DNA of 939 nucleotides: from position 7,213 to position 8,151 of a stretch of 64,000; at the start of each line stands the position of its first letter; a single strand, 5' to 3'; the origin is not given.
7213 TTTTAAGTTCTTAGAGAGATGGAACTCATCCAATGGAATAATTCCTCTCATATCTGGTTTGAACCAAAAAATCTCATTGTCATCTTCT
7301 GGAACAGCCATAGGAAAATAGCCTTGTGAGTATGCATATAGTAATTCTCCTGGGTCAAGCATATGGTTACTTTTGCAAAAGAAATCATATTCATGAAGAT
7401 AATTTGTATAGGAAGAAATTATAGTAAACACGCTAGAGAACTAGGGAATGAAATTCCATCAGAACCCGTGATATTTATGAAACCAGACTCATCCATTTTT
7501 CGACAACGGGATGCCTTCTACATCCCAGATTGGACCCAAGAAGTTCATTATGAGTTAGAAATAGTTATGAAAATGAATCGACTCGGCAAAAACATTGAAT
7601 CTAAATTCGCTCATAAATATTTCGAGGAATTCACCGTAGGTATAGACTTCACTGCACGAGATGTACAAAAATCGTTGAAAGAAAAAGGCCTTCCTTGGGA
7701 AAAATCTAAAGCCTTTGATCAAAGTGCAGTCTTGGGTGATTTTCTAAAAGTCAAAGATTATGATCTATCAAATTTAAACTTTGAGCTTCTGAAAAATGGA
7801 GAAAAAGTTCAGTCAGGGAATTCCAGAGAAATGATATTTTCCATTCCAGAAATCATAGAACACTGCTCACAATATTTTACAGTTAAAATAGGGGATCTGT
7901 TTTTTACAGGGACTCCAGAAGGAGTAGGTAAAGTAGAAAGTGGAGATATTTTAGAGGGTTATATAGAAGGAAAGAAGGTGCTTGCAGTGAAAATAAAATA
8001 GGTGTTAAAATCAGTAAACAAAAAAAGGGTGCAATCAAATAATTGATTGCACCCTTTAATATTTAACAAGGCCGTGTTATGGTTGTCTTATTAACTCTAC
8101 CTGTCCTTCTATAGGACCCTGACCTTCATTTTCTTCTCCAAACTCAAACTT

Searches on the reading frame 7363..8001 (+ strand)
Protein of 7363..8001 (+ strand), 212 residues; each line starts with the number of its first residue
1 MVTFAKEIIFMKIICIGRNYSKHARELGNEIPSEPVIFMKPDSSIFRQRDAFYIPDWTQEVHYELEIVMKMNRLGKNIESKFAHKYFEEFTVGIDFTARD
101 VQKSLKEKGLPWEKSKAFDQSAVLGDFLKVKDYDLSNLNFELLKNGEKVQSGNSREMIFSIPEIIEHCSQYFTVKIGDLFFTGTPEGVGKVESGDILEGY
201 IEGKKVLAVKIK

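Call 5: search_protein_families(library=pfam, proteins=[window:7363-8001:+], max_evalue=0.01)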
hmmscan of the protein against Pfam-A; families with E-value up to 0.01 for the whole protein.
window:7363-8001:+ (212 aa): 1 family
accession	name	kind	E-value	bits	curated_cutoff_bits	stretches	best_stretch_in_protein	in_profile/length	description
PF01557.24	FAA_hydrolase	-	2.8e-49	168.1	23.9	1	12-207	1-209/214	Fumarylacetoacetate (FAA) hydrolase C-terminal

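Call 6: search_protein_families(library=ncbifam, proteins=[window:7363-8001:+], max_evalue=0.01)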
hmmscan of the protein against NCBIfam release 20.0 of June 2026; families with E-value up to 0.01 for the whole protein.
window:7363-8001:+ (212 aa): 7 families
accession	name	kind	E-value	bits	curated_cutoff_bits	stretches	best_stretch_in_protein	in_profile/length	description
NF007967.0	PRK10691.1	equivalog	1.8e-50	171.3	201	1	11-206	17-214/219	fumarylacetoacetate hydrolase family protein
TIGR02303.1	HpaG-C-term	equivalog_domain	7.9e-38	130.3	276.4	1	3-207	35-238/245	4-hydroxyphenylacetate degradation bifunctional isomerase/decarboxylase, C-terminal subunit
NF053535.1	DhyDRhmHlse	equivalog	6.6e-33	114.2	500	1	11-193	71-252/284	2,4-didehydro-3-deoxy-L-rhamnonate hydrolase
NF011750.0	PRK15203.1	equivalog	1.4e-24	86.6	811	1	13-211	225-422/429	4-hydroxyphenylacetate degradation bifunctional isomerase/decarboxylase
NF009399.0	PRK12764.1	equivalog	2e-21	76.6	444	1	11-203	22-211/501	fumarylacetoacetate hydrolase family protein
TIGR02305.1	HpaG-N-term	equivalog_domain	3.9e-15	55.9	228.65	1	31-208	29-202/205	4-hydroxyphenylacetate degradation bifunctional isomerase/decarboxylase, N-terminal subunit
TIGR01266.1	fum_ac_acetase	equivalog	1.6e-05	24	375.3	1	137-209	302-379/420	fumarylacetoacetase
